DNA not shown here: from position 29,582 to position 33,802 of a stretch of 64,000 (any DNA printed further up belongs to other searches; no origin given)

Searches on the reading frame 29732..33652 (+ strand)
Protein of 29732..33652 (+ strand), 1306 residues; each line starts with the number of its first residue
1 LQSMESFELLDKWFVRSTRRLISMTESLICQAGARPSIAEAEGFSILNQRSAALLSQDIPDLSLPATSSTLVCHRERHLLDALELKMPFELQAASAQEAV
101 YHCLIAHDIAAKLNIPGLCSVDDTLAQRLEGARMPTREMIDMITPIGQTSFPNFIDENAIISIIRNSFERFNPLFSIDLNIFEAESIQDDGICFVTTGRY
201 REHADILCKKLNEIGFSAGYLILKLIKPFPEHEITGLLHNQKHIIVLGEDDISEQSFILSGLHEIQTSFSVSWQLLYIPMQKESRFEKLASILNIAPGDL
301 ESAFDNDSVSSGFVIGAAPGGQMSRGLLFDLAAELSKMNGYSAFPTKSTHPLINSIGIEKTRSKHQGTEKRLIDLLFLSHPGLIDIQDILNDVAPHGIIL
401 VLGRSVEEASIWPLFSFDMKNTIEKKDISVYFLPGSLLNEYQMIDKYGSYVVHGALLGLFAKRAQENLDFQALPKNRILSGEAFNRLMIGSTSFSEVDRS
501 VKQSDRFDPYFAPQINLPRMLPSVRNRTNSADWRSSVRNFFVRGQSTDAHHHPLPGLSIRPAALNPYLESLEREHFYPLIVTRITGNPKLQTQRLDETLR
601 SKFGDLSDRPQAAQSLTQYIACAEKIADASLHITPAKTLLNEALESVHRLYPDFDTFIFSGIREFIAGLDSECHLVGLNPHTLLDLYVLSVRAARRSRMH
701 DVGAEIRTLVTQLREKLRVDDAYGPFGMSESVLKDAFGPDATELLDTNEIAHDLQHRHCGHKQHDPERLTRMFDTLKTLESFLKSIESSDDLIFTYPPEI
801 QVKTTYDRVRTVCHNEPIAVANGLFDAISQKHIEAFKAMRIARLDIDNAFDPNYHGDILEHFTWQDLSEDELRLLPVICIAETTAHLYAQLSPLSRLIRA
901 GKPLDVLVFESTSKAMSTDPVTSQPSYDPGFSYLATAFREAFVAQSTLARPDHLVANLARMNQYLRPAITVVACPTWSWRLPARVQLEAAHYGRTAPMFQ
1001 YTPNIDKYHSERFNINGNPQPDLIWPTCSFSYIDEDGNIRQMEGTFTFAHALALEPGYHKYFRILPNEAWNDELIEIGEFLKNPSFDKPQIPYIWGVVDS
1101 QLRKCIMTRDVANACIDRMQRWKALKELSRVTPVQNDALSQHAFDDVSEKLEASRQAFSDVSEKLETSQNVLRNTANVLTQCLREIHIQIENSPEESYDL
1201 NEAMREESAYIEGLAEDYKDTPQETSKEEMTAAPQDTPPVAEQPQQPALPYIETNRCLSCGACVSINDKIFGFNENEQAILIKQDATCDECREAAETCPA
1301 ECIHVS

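Call 23: search_protein_families(library=pfam, proteins=[window:29732-33652:+], max_evalue=0.01)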
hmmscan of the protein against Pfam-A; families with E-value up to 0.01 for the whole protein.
window:29732-33652:+ (1306 aa): 4 families
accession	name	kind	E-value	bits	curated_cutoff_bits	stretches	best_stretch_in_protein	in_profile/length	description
PF13370.11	Fer4_13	-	1.4e-07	32.5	24.5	1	1253-1305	2-58/58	4Fe-4S single cluster domain of Ferredoxin I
PF13459.11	Fer4_15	-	0.00011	23.2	22.4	1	1251-1305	2-66/66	4Fe-4S single cluster domain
PF17147.9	PFOR_II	-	0.00013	22.7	27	1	193-251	4-62/102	Pyruvate:ferredoxin oxidoreductase core domain II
PF12797.12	Fer4_2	-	0.0043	17.4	24.5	0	1250-1265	3-18/22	4Fe-4S binding domain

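Call 62: search_protein_families(library=padloc, proteins=[window:29732-33652:+], max_evalue=0.001)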
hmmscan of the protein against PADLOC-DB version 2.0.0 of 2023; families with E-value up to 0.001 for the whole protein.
window:29732-33652:+ (1306 aa): 0 families

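Call 63: search_protein_families(library=ncbifam, proteins=[window:29732-33652:+], max_evalue=0.001)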
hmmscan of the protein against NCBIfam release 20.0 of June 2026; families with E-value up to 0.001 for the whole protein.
window:29732-33652:+ (1306 aa): 5 families
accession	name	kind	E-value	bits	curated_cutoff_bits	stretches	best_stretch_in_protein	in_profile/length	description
NF006412.0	PRK08659.1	equivalog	9.1e-07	28.4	411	1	178-246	263-331/378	2-oxoacid:acceptor oxidoreductase subunit alpha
NF007201.0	PRK09622.1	equivalog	7.9e-06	25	590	1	161-248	239-326/405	2-oxoacid:ferredoxin oxidoreductase subunit alpha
NF006233.0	PRK08367.1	equivalog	3.9e-05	22.7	625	1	160-253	232-324/394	pyruvate ferredoxin oxidoreductase subunit alpha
TIGR01944.1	rnfB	subfamily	6.1e-05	22.6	68.7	1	1236-1305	94-162/190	RnfABCDGE type electron transport complex subunit B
NF040864.1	HgcB_ferredoxin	equivalog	0.00049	19.9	99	1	1252-1305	11-63/93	mercury methylation ferredoxin HgcB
